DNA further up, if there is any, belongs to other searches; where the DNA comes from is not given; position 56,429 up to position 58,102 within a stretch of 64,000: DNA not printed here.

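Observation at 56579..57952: Thymidylate-synthase homologue with two ~85-90-aa insertions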

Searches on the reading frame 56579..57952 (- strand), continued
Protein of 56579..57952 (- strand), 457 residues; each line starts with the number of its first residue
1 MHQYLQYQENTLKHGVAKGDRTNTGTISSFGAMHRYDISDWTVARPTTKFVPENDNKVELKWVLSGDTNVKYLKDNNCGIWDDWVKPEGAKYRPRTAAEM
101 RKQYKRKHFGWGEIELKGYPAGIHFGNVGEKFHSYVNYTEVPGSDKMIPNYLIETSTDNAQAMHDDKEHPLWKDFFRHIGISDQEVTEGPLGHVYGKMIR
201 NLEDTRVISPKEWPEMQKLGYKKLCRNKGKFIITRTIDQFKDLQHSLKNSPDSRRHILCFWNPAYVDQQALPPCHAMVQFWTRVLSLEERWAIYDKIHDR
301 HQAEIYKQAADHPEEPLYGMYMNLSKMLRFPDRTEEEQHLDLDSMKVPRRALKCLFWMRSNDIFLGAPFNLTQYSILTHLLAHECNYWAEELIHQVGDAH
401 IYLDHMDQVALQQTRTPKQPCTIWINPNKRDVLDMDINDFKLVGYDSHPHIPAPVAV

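Call 9: find_homologous_proteins(query=window:56579-57952:-, max_evalue=1e-10)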
Query window:56579-57952:- (457 aa): 7906 proteins with E <= 1e-10 among 8000 candidates; the best 120 are listed.
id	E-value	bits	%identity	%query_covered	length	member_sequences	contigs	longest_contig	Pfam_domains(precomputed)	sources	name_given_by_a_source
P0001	0.0e+0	1104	100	100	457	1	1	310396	PF00303.25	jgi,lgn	jgi:thymidylate synthase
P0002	5.8e-127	443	45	100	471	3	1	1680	PF00303.25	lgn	-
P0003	4.9e-123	430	45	100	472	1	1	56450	PF00303.25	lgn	-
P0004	6.4e-120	420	45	100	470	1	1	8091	PF00303.25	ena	-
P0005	1.6e-119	418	45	100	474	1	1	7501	PF00303.25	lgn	-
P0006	1.1e-118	416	46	100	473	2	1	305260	PF00303.25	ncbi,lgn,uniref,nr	ncbi:thymidylate synthase [Pseudomonas phage Psa21]|uniref:thymidylate synthase n=1 Tax=Pseudomonas 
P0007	7.1e-118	413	45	100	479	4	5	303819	PF00303.25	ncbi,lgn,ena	ncbi:Thymidylate synthase [compost metagenome]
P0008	1.1e-117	412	45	100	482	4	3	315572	PF00303.25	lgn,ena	-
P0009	1.9e-117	411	44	100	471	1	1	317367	PF00303.25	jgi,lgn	jgi:thymidylate synthase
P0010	3.9e-116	407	46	100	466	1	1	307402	PF00303.25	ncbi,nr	ncbi:thymidylate synthase [Pseudomonas phage D6]|nr:thymidylate synthase [Pseudomonas phage D6]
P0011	2.7e-115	404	46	100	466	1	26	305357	PF00303.25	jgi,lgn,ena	-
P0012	4.7e-115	404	45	100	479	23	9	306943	PF00303.25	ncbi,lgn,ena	-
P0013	3.3e-113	397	45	100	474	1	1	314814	PF00303.25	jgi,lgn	jgi:thymidylate synthase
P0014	7.6e-113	396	44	100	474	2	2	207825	PF00303.25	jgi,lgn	jgi:thymidylate synthase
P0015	4.6e-112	394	44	100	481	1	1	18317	PF00303.25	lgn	-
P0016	2.9e-110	388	45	98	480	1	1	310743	PF00303.25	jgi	jgi:thymidylate synthase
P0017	5.9e-107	377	43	100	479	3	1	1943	PF00303.25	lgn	-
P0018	7.6e-105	370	42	100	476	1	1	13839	PF00303.25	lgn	-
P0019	3.7e-104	368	42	100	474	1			PF00303.25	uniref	uniref:thymidylate synthase n=1 Tax=Pseudomonas phage RVTF4 TaxID=3236931 RepID=A0AB39CC86_9VIRU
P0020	2.2e-99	352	43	100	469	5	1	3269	PF00303.25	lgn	-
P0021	1.7e-91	326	40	100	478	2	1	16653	PF00303.25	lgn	-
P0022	1.2e-82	297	43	79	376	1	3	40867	PF00303.25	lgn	-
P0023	1.2e-79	287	43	79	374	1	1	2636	PF00303.25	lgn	-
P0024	1.3e-74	270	40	79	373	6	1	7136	PF00303.25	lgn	-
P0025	4.6e-74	268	37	100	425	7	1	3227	PF00303.25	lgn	-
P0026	4.3e-69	252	35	100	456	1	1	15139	PF00303.25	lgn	-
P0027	5.9e-69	252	35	100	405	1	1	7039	PF00303.25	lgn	-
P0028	2.1e-67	246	35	100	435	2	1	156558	PF00303.25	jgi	jgi:thymidylate synthase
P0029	2.4e-67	246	41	79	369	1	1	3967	PF00303.25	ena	-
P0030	4.3e-67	245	37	79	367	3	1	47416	PF00303.25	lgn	-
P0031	3.7e-66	242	37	48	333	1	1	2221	PF00303.25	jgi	jgi:thymidylate synthase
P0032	9.7e-65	238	38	60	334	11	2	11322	PF00303.25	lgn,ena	-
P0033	9.6e-63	231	34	99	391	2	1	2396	PF00303.25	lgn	-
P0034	5.7e-62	228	48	23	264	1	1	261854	PF00303.25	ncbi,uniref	ncbi:thymidylate synthase [Uliginosibacterium sp. sgz301328]|uniref:thymidylate synthase n=1 Tax=Uli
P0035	2.6e-61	226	36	49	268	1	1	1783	PF00303.25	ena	-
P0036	4.6e-61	225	37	59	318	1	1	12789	PF00303.25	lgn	-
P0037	6.1e-61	225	31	59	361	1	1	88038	PF00303.25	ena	-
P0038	8.4e-61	225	38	49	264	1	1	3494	PF00303.25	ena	-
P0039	9.7e-61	224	34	59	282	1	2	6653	PF00303.25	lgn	-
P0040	1.0e-60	224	35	48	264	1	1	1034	PF00303.25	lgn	-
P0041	1.4e-60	224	34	99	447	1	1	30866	PF00303.25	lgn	-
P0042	1.5e-60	224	38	59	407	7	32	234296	PF00303.25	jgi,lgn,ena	-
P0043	2.2e-60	223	35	49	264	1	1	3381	PF00303.25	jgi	-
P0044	2.7e-60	223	34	59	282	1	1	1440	PF00303.25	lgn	-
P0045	3.1e-60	223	35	49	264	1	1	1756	PF00303.25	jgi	-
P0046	9.6e-60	221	31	59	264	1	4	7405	PF00303.25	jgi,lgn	jgi:thymidylate synthase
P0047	1.1e-59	221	33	100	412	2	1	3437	PF00303.25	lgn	-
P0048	1.2e-59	221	33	100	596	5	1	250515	PF00303.25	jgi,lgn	-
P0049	2.2e-59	220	45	26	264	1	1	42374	PF00303.25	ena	-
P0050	2.3e-59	220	35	49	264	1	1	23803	PF00303.25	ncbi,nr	ncbi:MAG TPA: thymidylate synthase [Rhodocyclaceae bacterium]|nr:thymidylate synthase [Rhodocyclacea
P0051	2.5e-59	220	35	49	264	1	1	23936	PF00303.25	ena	-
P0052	2.6e-59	220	35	49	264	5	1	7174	PF00303.25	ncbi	-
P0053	3.6e-59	219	34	48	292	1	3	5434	PF00303.25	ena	-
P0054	3.7e-59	219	34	100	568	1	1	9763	PF00303.25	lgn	-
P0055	5.6e-59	219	36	49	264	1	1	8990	PF00303.25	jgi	jgi:thymidylate synthase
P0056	5.8e-59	219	48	24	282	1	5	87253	PF00303.25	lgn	-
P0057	6.2e-59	218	33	48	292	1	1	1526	PF00303.25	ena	-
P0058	6.6e-59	218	33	48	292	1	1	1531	PF00303.25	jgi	jgi:thymidylate synthase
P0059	6.7e-59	218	34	48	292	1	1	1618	PF00303.25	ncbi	-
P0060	7.3e-59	218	34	48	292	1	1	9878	PF00303.25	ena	-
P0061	7.4e-59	218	33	49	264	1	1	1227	PF00303.25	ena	-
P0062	8.0e-59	218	35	49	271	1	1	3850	PF00303.25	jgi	-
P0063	8.3e-59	218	34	48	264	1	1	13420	PF00303.25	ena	-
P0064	8.4e-59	218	46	24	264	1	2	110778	PF00303.25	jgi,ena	-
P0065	8.9e-59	218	35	49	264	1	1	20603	PF00303.25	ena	-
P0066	8.9e-59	218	48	24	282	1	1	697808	PF00303.25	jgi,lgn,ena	-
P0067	9.0e-59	218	34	48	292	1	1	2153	PF00303.25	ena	-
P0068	1.1e-58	218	33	49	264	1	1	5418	PF00303.25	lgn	-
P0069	1.2e-58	218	52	23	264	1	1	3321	PF00303.25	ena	-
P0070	1.6e-58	217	35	49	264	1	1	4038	PF00303.25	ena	-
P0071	1.7e-58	217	35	49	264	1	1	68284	PF00303.25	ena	-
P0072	1.7e-58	217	32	49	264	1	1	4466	PF00303.25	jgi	jgi:thymidylate synthase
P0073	1.8e-58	217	34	48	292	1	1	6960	PF00303.25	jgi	jgi:thymidylate synthase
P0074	1.8e-58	217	32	48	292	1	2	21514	PF00303.25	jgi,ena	jgi:thymidylate synthase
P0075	1.9e-58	217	36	59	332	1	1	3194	PF00303.25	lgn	-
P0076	2.1e-58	217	33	48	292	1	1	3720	PF00303.25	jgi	-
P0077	2.3e-58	217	34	48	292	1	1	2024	PF00303.25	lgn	-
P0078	2.5e-58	216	48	24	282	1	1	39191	PF00303.25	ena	-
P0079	2.5e-58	216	33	100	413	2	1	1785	PF00303.25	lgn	-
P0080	2.7e-58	216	46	23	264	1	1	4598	PF00303.25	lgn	-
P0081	3.2e-58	216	32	48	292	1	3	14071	PF00303.25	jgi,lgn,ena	jgi:thymidylate synthase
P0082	3.3e-58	216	33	49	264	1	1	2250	PF00303.25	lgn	-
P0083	3.8e-58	216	32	59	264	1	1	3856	PF00303.25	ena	-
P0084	4.1e-58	216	38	48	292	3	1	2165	PF00303.25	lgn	-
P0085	4.5e-58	216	47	24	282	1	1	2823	PF00303.25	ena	-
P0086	4.5e-58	216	33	49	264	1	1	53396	PF00303.25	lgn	-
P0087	4.6e-58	216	32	59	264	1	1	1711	PF00303.25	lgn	-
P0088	5.9e-58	215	35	49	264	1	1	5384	PF00303.25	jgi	jgi:thymidylate synthase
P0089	6.8e-58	215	37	59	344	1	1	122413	PF00303.25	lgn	-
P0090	9.5e-58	215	48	23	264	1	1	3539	PF00303.25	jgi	jgi:thymidylate synthase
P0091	1.2e-57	214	37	59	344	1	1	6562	PF00303.25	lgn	-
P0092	1.3e-57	214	29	49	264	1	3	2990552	PF00303.25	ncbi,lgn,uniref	ncbi:thymidylate synthase [Niallia sp. FSL M8-0099]|uniref:thymidylate synthase n=1 Tax=Niallia sp. 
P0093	1.3e-57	214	52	23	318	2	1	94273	PF00303.25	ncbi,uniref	ncbi:thymidylate synthase [Virgibacillus soli]|uniref:thymidylate synthase n=1 Tax=Paracerasibacillu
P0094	1.4e-57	214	32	48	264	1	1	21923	PF00303.25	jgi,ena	-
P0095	1.4e-57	214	33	49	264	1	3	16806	PF00303.25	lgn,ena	-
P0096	1.6e-57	214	43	26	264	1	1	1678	PF00303.25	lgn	-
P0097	1.8e-57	214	42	26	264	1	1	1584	PF00303.25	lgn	-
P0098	1.9e-57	214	32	59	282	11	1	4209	PF00303.25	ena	-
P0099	2.1e-57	213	42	26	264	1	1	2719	PF00303.25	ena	-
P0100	2.2e-57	213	39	49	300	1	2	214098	PF00303.25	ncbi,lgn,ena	-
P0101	2.4e-57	213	46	24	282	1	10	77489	PF00303.25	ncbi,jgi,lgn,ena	jgi:thymidylate synthase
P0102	2.4e-57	213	36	49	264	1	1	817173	PF00303.25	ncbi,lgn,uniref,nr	ncbi:thymidylate synthase [Rhodocyclus tenuis]|uniref:thymidylate synthase n=1 Tax=Rhodocyclus tenui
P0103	2.8e-57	213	34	49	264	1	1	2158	PF00303.25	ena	-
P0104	2.8e-57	213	45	24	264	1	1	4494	PF00303.25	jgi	jgi:thymidylate synthase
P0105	3.0e-57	213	29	100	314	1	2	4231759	PF00303.25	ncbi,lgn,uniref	ncbi:thymidylate synthase [Psychrobacillus sp. FSL K6-2836]|uniref:thymidylate synthase n=1 Tax=Psyc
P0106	3.0e-57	213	32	49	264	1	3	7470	PF00303.25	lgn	-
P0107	3.2e-57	213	36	48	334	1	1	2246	PF00303.25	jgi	-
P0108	3.5e-57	213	35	49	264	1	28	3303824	PF00303.25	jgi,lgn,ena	jgi:thymidylate synthase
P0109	3.5e-57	213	37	59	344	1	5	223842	PF00303.25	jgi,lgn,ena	jgi:thymidylate synthase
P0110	3.7e-57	213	-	-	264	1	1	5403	PF00303.25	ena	-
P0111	3.8e-57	213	34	49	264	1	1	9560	PF00303.25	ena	-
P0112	3.9e-57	213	36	59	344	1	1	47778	PF00303.25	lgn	-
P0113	4.0e-57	213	51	23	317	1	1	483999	PF00303.25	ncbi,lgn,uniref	ncbi:thymidylate synthase [Pseudogracilibacillus sp. SE30717A]|uniref:thymidylate synthase n=1 Tax=P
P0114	4.2e-57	212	36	59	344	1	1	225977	PF00303.25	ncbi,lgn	-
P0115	4.5e-57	212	36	48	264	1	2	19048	PF00303.25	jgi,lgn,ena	-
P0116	4.7e-57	212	32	59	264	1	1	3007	PF00303.25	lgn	-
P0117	4.9e-57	212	31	49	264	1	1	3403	PF00303.25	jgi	jgi:thymidylate synthase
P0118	5.0e-57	212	36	48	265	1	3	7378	PF00303.25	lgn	-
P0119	5.2e-57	212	35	49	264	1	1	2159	PF00303.25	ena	-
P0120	5.4e-57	212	43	26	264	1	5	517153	PF00303.25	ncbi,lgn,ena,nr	ncbi:MAG: thymidylate synthase [Bacteroidales bacterium]|nr:thymidylate synthase [Bacteroidales bact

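Call 11: get_annotated_region(hit=H87, flank=6000)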
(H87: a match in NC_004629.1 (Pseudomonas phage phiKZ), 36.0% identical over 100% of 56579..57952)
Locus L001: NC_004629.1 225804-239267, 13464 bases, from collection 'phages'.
description: Pseudomonas phage phiKZ, complete genome.
organism: Pseudomonas phage phiKZ (NCBI taxid 2905945)
taxonomy: Viruses; Duplodnaviria; Heunggongvirae; Uroviricota; Caudoviricetes; Phikzvirus; Phikzvirus phiKZ
host: -; source: -; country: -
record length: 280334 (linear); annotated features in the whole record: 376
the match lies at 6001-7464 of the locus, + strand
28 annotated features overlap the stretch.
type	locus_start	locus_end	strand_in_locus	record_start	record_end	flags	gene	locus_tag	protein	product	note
CDS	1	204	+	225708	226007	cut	-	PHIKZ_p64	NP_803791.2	PHIKZ225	-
CDS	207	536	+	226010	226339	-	-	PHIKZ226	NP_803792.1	PHIKZ226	-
CDS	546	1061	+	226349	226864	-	-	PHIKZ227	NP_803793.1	PHIKZ227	-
CDS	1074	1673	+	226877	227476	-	-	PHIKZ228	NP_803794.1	virion structural protein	structural protein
CDS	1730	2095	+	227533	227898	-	-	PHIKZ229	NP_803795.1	PHIKZ229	-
CDS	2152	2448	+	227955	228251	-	-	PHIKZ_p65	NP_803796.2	PHIKZ230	-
CDS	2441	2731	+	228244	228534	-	-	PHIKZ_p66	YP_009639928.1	PHIKZ230.1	-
CDS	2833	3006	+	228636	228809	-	-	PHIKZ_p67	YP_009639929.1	PHIKZ230.2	-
CDS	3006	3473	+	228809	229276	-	-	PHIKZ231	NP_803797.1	PHIKZ231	-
CDS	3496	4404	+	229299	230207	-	-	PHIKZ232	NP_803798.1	PHIKZ232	-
CDS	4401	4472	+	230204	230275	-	-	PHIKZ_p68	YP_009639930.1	PHIKZ232.1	-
CDS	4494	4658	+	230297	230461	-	-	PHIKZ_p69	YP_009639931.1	PHIKZ232.2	-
CDS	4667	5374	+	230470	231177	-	-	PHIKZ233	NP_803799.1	PHIKZ233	-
CDS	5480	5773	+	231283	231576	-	-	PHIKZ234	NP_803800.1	PHIKZ234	-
CDS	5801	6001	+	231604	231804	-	-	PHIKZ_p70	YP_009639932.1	PHIKZ234.1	-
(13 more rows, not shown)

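Call 12: get_annotated_region(hit=H42, flank=8000)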
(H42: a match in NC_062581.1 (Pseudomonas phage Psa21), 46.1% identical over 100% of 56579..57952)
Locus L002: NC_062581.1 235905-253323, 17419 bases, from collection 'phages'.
description: Pseudomonas phage Psa21, complete genome.
organism: Pseudomonas phage Psa21 (NCBI taxid 2530023)
taxonomy: Viruses; Duplodnaviria; Heunggongvirae; Uroviricota; Caudoviricetes; Tepukevirus; Tepukevirus Psa21
host: Pseudomonas syringae actinidae; source: Leaf Litter (L1), Te Puke; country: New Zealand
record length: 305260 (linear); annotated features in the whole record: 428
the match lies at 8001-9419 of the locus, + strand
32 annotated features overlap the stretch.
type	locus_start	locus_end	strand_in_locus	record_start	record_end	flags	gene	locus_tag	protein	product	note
CDS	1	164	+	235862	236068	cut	-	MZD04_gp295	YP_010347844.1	hypothetical protein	-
CDS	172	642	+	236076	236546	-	-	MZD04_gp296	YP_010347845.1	hypothetical protein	-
CDS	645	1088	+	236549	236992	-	-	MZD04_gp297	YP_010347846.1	hypothetical protein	-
CDS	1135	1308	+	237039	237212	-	-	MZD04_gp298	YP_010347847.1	hypothetical protein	-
CDS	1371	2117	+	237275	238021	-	-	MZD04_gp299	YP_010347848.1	hypothetical protein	-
CDS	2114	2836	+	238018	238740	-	-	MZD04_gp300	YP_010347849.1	hypothetical protein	-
CDS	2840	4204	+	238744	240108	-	-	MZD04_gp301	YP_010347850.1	cell division protein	Cell division protein FtsH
CDS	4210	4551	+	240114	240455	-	-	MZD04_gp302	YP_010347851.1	hypothetical protein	-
CDS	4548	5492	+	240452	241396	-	-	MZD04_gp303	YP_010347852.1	ribose-phosphate pyrophosphokinase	-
CDS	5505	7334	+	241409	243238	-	-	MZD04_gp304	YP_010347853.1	nicotinamide phosphoribosyl transferase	-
CDS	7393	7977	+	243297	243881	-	-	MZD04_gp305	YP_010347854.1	hypothetical protein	-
CDS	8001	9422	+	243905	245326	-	-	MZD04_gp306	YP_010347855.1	thymidylate synthase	-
CDS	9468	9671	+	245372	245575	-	-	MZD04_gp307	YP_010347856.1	hypothetical protein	-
CDS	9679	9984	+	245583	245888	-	-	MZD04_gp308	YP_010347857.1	hypothetical protein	-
CDS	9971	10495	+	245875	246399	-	-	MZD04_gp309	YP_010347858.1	hypothetical protein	-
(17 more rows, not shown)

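Call 29: predict_structure(alignment_id=A2)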
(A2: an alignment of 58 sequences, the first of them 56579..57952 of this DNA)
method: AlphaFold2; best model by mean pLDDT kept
length: 457 residues; sequences in the alignment: 58
mean_pLDDT: 93.2   pTM: 0.91
mean pLDDT of the five models: 93.2, 92.0, 90.8, 88.6, 88.0
residues with pLDDT >= 90: 386; 70-90: 61; 50-70: 7; < 50: 3
segments of 3 or more residues with pLDDT < 50: 126-128
pLDDT, mean of each block of 10 residues (from residue 1): 96 94 89 97 97 95 95 94 92 96 91 91 60 89 92 90 94 94 95 91 96 97 96 97 97 92 87 90 98 96 91 83 88 96 97 97 96 98 98 97 95 97 97 97 97 80
secondary structure, 60 per line:
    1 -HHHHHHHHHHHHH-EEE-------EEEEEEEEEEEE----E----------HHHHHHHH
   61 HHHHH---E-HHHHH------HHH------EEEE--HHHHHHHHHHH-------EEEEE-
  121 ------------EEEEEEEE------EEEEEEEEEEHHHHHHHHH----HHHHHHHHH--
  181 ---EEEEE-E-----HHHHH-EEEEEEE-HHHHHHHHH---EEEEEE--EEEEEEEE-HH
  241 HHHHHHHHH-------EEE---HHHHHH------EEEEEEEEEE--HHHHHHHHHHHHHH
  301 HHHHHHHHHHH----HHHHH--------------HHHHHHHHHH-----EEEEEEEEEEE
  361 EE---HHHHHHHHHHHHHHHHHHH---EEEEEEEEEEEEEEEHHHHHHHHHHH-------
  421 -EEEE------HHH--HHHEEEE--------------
elements in order: H2-14 E16-18 E26-37 H53-65 H71-75 E91-94 H97-107 E115-119 E133-140 E147-156 H157-165 H170-178 E184-188 H196-200 E202-208 H210-218 E222-227 E230-237 H239-249 E257-259 H263-268 E275-284 H287-311 H316-320 H335-344 E350-362 H366-384 E388-402 H403-413 E422-425 E440-443

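Call 40: find_encoding_contigs(protein=window:56579-57952:-, flank=10000, max_places=3)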
Protein window:56579-57952:- (457 aa): 1 contig read that carries it; 1 place shown.
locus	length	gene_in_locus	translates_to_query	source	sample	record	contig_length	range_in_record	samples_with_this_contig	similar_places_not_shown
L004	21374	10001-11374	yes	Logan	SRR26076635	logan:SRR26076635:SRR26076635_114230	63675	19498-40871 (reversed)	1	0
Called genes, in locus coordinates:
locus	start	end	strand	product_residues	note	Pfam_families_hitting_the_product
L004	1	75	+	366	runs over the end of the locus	-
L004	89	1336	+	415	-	-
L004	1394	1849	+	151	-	-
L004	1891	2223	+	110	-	-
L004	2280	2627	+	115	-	-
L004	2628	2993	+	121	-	-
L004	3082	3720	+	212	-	-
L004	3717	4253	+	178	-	-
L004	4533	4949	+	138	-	-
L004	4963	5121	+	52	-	-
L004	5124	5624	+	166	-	-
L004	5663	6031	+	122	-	-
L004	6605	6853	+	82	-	-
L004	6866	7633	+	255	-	-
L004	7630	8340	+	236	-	-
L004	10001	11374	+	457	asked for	PF00303:Thymidylat_synt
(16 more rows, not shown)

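Call 44: fold_search(model_id=the predicted structure, library=viral)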
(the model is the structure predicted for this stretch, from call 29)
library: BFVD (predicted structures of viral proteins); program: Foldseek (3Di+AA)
matches with E <= 10: 319; with E <= 0.001: 46
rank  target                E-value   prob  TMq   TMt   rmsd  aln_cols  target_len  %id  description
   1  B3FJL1                5.0e-46  1.00  0.75  0.75   7.2       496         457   33  thymidylate synthase [Pseudomonas phage 201phi2-1]
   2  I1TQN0                2.7e-31  1.00  0.68  0.73   7.5       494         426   26  (no name in the UniProt tables at hand)
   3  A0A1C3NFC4            5.1e-31  1.00  0.63  0.61   6.5       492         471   23  (no name in the UniProt tables at hand)
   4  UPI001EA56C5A         2.6e-28  1.00  0.59  0.68  16.0       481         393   21  (no name look-up for this kind of identifier)
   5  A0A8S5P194            9.1e-26  1.00  0.59  0.81   5.4       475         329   19  thymidylate synthase [Myoviridae sp. ctLnO19]
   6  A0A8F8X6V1            7.5e-25  1.00  0.54  0.51   8.3       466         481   22  (no name in the UniProt tables at hand)
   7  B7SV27                1.1e-23  1.00  0.53  0.74   7.2       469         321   22  (no name in the UniProt tables at hand)
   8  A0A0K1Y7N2            2.9e-23  1.00  0.55  0.41   9.6       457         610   20  (no name in the UniProt tables at hand)
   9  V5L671                3.0e-23  1.00  0.54  0.55   7.2       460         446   20  (no name in the UniProt tables at hand)
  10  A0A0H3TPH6            3.6e-23  1.00  0.55  0.66   7.8       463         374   19  (no name in the UniProt tables at hand)
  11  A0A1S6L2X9            2.0e-22  1.00  0.61  0.76   4.0       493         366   17  Thymidylate synthase [Erwinia phage vB_EamM_Yoloswag]
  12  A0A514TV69            2.4e-22  1.00  0.58  0.57   6.4       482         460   20  thymidylate synthase [Aeromonas phage D3]
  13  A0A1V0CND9            5.5e-21  1.00  0.53  0.82   7.9       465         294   21  (no name in the UniProt tables at hand)
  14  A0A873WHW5            6.1e-21  1.00  0.52  0.83   8.3       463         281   18  Thymidylate synthase [Providencia phage PSTCR5]
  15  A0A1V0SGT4            9.5e-20  1.00  0.53  0.54   8.4       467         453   20  thymidylate synthase [Hokovirus HKV1]
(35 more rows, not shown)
